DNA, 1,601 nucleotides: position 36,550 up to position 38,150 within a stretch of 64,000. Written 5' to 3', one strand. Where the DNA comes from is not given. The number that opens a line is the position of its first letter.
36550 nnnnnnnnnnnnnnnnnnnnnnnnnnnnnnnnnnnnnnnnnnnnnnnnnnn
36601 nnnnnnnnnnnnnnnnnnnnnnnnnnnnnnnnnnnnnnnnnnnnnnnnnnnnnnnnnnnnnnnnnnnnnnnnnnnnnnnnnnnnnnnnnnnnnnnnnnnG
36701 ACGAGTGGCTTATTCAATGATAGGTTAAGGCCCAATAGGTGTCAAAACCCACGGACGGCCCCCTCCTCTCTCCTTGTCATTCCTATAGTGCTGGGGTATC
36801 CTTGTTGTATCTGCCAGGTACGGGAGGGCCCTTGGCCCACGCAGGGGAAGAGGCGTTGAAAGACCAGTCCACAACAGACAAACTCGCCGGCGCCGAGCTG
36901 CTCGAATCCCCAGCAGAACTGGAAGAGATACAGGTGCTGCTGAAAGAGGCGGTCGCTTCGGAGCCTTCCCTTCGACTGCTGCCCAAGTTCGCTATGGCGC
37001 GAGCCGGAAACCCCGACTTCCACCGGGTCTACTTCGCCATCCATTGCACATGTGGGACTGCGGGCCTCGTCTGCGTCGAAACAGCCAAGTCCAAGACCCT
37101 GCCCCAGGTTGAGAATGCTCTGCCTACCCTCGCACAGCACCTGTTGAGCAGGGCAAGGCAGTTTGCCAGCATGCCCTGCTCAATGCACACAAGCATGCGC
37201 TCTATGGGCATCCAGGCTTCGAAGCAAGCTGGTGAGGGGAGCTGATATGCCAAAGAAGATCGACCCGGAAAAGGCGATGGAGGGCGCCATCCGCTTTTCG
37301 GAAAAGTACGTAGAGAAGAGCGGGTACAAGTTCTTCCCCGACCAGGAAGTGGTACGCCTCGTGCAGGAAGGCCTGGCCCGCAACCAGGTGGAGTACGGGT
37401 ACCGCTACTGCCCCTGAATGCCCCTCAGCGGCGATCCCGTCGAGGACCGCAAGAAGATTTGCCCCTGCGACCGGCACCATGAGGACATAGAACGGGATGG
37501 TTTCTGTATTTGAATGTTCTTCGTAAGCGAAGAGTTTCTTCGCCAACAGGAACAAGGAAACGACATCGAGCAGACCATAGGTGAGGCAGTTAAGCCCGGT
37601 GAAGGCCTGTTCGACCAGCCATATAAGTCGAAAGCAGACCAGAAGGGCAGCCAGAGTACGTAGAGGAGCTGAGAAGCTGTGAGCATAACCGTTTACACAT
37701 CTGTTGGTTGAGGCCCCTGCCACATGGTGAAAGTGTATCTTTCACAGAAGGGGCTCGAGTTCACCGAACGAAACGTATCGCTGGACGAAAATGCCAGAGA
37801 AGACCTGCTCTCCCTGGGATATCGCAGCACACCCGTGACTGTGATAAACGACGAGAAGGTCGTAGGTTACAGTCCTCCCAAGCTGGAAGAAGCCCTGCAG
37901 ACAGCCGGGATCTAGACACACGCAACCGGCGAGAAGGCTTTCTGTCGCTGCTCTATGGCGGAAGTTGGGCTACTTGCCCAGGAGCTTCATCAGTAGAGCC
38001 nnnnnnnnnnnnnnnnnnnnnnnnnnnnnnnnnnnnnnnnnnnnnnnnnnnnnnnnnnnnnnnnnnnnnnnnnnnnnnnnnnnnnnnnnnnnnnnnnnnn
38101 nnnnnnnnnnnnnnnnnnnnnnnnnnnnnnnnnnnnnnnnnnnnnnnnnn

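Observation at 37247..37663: FTR catalytic-subunit homolog with both active-site disulfide cysteines encoded by UGA (candidate diselenide ferredoxin:thioredoxin reductase)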

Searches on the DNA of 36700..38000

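Call 68: search_rna_families(source=window, start=36700, end=38000, threshold=evalue, max_evalue=10)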
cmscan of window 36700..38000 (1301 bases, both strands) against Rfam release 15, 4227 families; matches with E-value up to 10: 4.
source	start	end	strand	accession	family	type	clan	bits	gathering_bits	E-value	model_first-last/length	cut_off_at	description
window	37141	37185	+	RF03327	mir-1266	Gene; miRNA;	-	18.1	70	3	21-60/82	no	mir-1266 microRNA precursor family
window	37144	37183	-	RF03766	mir-3155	Gene; miRNA;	-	17.4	70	2.2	7-46/56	no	mir-3155 microRNA precursor family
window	37144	37183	+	RF03766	mir-3155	Gene; miRNA;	-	16.3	70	4.1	7-46/56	no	mir-3155 microRNA precursor family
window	37785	37814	-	RF02126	GHRLOS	Gene; lncRNA;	-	12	48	5.1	1-70/70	no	Ghrelin opposite strand RNA conserved region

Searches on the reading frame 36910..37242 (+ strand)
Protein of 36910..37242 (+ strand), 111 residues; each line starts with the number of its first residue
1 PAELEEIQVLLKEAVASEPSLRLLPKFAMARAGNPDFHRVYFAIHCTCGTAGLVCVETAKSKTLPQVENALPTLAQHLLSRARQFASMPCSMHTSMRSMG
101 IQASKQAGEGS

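Call 40: find_homologous_proteins(query=window:36910-37242:+, max_evalue=0.001)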
Query seq(111 aa) (111 aa): 15 proteins with E <= 0.001 among 22 candidates.
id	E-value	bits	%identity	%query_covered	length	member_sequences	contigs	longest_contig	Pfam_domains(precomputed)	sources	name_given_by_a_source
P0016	5.5e-66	237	100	100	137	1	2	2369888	-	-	-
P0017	2.4e-59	215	93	99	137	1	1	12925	-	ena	-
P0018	9.2e-59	213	90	100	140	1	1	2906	-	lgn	-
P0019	2.4e-58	212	89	100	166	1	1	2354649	-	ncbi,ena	-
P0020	4.0e-58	211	90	100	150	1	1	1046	-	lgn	-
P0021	1.5e-57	209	87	100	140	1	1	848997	-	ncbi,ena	-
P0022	1.5e-56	206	86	100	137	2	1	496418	-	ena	-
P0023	2.4e-56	206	86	100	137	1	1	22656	-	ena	-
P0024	1.8e-54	200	85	99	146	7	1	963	-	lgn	-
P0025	4.3e-54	198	83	100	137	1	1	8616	-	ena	-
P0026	7.0e-54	198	84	100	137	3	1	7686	-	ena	-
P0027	2.6e-53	196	86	93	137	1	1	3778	-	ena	-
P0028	6.2e-51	188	85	94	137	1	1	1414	-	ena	-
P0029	4.9e-46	173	76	94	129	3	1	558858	-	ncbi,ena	-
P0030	4.8e-43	163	66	100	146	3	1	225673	-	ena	-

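Call 42: find_homologous_proteins(query=A5, max_evalue=0.001)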
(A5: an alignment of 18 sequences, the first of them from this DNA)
Query A5 (18 sequences) (111 aa, profile of the alignment): 69 proteins with E <= 0.001 among 1332 candidates.
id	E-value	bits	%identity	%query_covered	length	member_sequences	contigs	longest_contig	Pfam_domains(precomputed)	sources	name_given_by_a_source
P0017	4.8e-33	131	93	99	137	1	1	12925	-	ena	-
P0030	7.2e-33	130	66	100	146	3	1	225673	-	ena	-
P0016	1.0e-32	130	100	100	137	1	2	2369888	-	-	-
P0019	1.4e-32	129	89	100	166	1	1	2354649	-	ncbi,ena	-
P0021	2.1e-32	129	87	100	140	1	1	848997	-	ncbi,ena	-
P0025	4.6e-32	128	83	100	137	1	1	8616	-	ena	-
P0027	5.1e-32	128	86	93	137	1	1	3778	-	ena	-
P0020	7.5e-32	127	90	100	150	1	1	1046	-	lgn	-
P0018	8.8e-32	127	90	100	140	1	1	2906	-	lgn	-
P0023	1.5e-31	126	86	100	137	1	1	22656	-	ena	-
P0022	2.2e-31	125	86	100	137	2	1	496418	-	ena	-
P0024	8.2e-31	124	85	99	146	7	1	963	-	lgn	-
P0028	9.1e-31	123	85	94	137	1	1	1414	-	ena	-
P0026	2.4e-30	122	84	100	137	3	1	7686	-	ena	-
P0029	3.9e-30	121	76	94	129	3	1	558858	-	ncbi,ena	-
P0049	2.1e-25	106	39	77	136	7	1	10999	-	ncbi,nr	ncbi:MAG: hypothetical protein IIB27_01435 [Chloroflexi bacterium]|nr:hypothetical protein [Chlorofl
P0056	1.2e-24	104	32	87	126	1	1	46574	-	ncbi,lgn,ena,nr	ncbi:MAG: hypothetical protein O3C10_00705 [Chloroflexi bacterium]|nr:hypothetical protein [Chlorofl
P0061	2.5e-23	100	31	88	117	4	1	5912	-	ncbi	-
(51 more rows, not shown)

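Call 48: search_solved_structures(query=A6, max_evalue=10)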
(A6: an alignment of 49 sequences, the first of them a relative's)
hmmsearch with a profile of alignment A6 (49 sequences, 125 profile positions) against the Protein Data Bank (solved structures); distinct sequences matched with E-value up to 10: 4.
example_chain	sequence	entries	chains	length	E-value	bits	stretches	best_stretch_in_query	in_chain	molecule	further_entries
7rro_t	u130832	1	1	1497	0.78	12.9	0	15-61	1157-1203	EFCAB6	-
9y6s_8b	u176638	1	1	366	0.94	12.7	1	51-122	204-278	Leucine-rich repeat protein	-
9cpb_3H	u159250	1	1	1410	0.96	12.6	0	15-61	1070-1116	EF-hand calcium binding domain 6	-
9fqr_3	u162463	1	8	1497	1.1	12.5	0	15-61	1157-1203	EF-hand calcium binding domain 6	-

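Call 49: search_protein_families(library=pfam, alignment_id=A6, max_evalue=1)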
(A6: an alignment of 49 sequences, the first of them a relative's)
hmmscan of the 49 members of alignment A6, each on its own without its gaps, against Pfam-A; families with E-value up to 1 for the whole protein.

A. member 1, P0016 (137 aa): 0 families

B. families by the number of members that match (of 49 scanned): 6 families
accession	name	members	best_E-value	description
PF11963.13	B-CoV_A_NSP1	3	0.032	Betacoronavirus, lineage A, NSP1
PF21630.2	Q4D059-like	1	0.078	Hypothetical protein Q4D059-like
PF09646.16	Gp37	1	0.14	Gp37 protein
PF24402.1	iHKD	1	0.16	Inactive HKD-Rease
PF21066.3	Reovirus_L2_MT2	1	0.2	Reovirus core-spike protein lambda-2 (L2), methyltransferase-2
PF03285.20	Paralemmin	1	0.44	Paralemmin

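Call 52: predict_structure(alignment_id=A6)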
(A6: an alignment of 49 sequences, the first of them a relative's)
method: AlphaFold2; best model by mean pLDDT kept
length: 137 residues; sequences in the alignment: 49
mean_pLDDT: 83.9   pTM: 0.70
mean pLDDT of the five models: 83.9, 83.5, 83.5, 83.1, 82.5
residues with pLDDT >= 90: 89; 70-90: 17; 50-70: 20; < 50: 11
segments of 3 or more residues with pLDDT < 50: 15-21
pLDDT, mean of each block of 10 residues (from residue 1): 53 47 78 97 95 82 95 93 96 97 96 94 82 62
secondary structure, 60 per line:
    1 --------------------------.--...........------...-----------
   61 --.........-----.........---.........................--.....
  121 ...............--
elements in order: H30-40 E47-49 E63-71 E77-85 H90-113 H116-135

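Call 55: fold_search(model_id=the predicted structure, library=pdb)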
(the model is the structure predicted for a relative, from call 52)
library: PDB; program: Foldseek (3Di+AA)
matches with E <= 10: 589; with E <= 0.001: 0
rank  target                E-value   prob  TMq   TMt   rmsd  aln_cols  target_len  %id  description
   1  7avz                  1.0e-01  0.44  0.24  0.15   9.6        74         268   20  MerTK kinase domain in complex with a bisaminopyrimidine inhibitor (released 2021-03-03)
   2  7ols                  1.1e-01  0.54  0.26  0.15   8.4        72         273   21  MerTK kinase domain with type 1.5 inhibitor containing a di-methyl pyrazole group (released 2021-09-15)
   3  7olx                  2.1e-01  0.38  0.26  0.16   8.5        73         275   25  MerTK kinase domain with type 1.5 inhibitor containing a tri-methyl pyrazole group (released 2021-09-15)
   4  5x8r_y                2.5e-01  0.33  0.27  0.32   5.8        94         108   14  Structure of the 30S small subunit of chloroplast ribosome from spinach (released 2017-06-07)
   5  5mmj_y                2.5e-01  0.18  0.24  0.27  11.8       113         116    8  Structure of the small subunit of the chloroplast ribosome (released 2017-01-11)
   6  7aax                  2.6e-01  0.35  0.25  0.15   8.5        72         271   21  Crystal structure of MerTK kinase domain in complex with LDC1267 (released 2020-10-28)
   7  28lu_y                2.8e-01  0.23  0.27  0.26  18.3       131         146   12  Structure of the Chlamydomonas reinhardtii chlororibosome with factor pY (released 2026-04-01)
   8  7xhy                  3.6e-01  0.23  0.24  0.15   9.6        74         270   22  Crystal structure of MerTK Kinase domain with BMS794833 (released 2022-11-30)
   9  7aw0                  3.8e-01  0.21  0.24  0.14   9.6        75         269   20  MerTK kinase domain in complex with purine inhibitor (released 2021-03-03)
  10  7zj1_B                3.8e-01  0.07  0.15  0.20  10.0        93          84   15  Crystal structure of ADAR1-dsRBD3 dimer (released 2023-10-25)
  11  3brb_A                4.1e-01  0.20  0.22  0.14   5.9        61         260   21  Crystal structure of catalytic domain of the proto-oncogene tyrosine-protein kinase MER in complex with ADP (released 2008-01-22)
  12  4xb6_A                4.3e-01  0.10  0.20  0.19  13.9       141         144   15  Structure of the E. coli C-P lyase core complex (released 2015-08-19)
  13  4xb6_E                4.6e-01  0.10  0.18  0.18  13.2       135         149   15  Structure of the E. coli C-P lyase core complex (released 2015-08-19)
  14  7zj1_A                4.6e-01  0.09  0.16  0.22   7.9        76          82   16  Crystal structure of ADAR1-dsRBD3 dimer (released 2023-10-25)
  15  5kew_E                4.9e-01  0.41  0.27  0.39   4.4        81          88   12  Vibrio parahaemolyticus VtrA/VtrC complex bound to the bile salt taurodeoxycholate (released 2016-07-20)
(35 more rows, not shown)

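Call 60: find_encoding_contigs(protein=P0016, flank=10000, max_places=3)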
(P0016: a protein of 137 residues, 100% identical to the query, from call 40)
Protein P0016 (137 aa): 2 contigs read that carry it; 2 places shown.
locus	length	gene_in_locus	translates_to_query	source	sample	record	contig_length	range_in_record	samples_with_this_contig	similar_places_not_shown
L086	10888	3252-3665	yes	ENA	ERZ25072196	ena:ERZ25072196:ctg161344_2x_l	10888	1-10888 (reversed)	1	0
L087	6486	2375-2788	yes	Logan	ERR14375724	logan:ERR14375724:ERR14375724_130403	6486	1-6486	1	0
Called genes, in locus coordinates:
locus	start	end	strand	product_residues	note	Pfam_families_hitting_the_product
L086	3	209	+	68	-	?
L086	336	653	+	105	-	PF00355:Rieske, PF13806:Rieske_2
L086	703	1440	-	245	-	PF13353:Fer4_12, PF04055:Radical_SAM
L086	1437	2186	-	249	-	PF00733:Asn_synthase, PF06508:QueC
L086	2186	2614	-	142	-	PF01242:PTPS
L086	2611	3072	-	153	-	PF14489:QueF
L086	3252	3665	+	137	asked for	-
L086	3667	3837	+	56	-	PF02943:FeThRed_B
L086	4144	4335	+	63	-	PF00462:Glutaredoxin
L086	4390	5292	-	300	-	PF02729:OTCace_N, PF00185:OTCace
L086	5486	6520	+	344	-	PF01073:3Beta_HSD, PF01370:Epimerase, PF02719:Polysacc_synt_2, PF04321:RmlD_sub_bind, PF13460:NAD_binding_10, PF16363:GDP_Man_Dehyd, PF07993:NAD_binding_4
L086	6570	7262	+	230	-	PF02397:Bac_transf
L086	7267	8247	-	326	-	PF08240:ADH_N, PF16912:Glu_dehyd_C (weak), PF00107:ADH_zinc_N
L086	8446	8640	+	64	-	-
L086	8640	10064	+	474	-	PF01425:Amidase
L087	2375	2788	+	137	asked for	-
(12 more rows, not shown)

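Call 69: find_encoding_contigs(protein=P0061, flank=2500, max_places=2)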
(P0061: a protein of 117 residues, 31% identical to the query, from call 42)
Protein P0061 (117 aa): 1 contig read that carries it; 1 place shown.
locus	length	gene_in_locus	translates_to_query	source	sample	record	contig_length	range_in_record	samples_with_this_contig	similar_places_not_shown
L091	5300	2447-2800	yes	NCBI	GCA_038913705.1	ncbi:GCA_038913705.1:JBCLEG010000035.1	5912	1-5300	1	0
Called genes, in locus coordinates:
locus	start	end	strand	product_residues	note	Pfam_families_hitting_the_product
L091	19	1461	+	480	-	PF08545:ACP_syn_III (faint), PF19364:DUF5940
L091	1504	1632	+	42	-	PF04723:GRDA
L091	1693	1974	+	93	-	PF04723:GRDA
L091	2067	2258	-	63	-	PF00462:Glutaredoxin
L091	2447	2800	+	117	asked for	-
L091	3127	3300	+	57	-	PF02943:FeThRed_B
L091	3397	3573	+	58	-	-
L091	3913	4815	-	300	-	PF00528:BPD_transp_1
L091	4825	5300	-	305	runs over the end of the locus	PF19300:BPD_transp_1_N, PF00528:BPD_transp_1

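Call 70: find_encoding_contigs(protein=P0056, flank=2500, max_places=2)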
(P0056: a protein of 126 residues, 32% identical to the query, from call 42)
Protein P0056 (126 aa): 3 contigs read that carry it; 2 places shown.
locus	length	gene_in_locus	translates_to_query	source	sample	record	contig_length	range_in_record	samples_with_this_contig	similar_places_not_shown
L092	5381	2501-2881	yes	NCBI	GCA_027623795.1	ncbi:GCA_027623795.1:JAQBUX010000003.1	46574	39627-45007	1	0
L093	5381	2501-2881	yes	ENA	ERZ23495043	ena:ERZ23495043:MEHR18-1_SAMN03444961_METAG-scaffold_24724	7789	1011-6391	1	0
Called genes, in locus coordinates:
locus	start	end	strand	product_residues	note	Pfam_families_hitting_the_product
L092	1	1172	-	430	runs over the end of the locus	PF13473:Cupredoxin_1 (weak)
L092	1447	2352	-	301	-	PF09754:PAC2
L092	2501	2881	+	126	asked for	-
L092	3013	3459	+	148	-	-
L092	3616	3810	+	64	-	PF00462:Glutaredoxin (weak)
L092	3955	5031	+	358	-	PF02615:Ldh_2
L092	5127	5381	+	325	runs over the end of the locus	PF02826:2-Hacid_dh_C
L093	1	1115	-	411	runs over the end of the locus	PF13473:Cupredoxin_1 (weak)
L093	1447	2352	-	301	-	PF09754:PAC2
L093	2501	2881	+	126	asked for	-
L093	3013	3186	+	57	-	PF02943:FeThRed_B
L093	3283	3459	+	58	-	-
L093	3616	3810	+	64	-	PF00462:Glutaredoxin (weak)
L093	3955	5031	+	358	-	PF02615:Ldh_2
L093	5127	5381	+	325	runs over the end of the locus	PF02826:2-Hacid_dh_C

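Call 71: find_encoding_contigs(protein=P0049, flank=2500, max_places=2)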
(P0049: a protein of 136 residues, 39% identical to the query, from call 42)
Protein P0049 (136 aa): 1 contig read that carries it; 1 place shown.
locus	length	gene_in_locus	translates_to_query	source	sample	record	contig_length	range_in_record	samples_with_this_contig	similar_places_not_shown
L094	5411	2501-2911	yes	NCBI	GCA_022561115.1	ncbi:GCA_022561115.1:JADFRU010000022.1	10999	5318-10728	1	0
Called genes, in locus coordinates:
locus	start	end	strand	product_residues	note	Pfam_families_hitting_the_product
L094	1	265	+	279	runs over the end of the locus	PF00215:OMPdecase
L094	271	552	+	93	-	PF06107:DUF951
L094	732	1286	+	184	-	PF02577:BFN_dom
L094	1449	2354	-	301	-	PF09754:PAC2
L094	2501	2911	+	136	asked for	-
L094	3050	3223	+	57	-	PF02943:FeThRed_B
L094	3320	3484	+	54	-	-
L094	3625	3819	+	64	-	-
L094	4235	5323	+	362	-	PF02615:Ldh_2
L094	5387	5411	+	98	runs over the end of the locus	?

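Call 87: search_protein_representatives(alignment_id=A6)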
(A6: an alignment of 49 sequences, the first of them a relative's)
Query: 49 sequences, 125 profile positions. Proteins with E-value up to 0.001 (for the whole library): 74; up to 1e-10: 58; up to 1e-30: 10. The best 74 are listed.
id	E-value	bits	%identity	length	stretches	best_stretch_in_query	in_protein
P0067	5.0e-47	175.1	-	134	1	4-124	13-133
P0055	1.5e-41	157.4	-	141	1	16-122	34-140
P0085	9.3e-39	148.4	-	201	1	26-123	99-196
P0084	6.1e-37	142.5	-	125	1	17-120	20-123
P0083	2.6e-36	140.5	-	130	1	9-123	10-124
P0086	8.9e-36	138.8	-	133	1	14-123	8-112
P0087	4.4e-34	133.3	-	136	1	16-123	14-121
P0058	1.3e-33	131.8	-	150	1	27-123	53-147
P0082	2.1e-32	127.9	-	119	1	18-120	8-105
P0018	1.5e-31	125.1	-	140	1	5-124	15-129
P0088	2.9e-30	121.0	-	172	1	17-123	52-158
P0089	1.7e-29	118.4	-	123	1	8-120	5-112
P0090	4.5e-28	113.9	-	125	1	14-122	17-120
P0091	2.2e-27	111.7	-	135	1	11-123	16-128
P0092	3.0e-27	111.2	-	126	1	10-120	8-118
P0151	8.8e-04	35.4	-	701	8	56-76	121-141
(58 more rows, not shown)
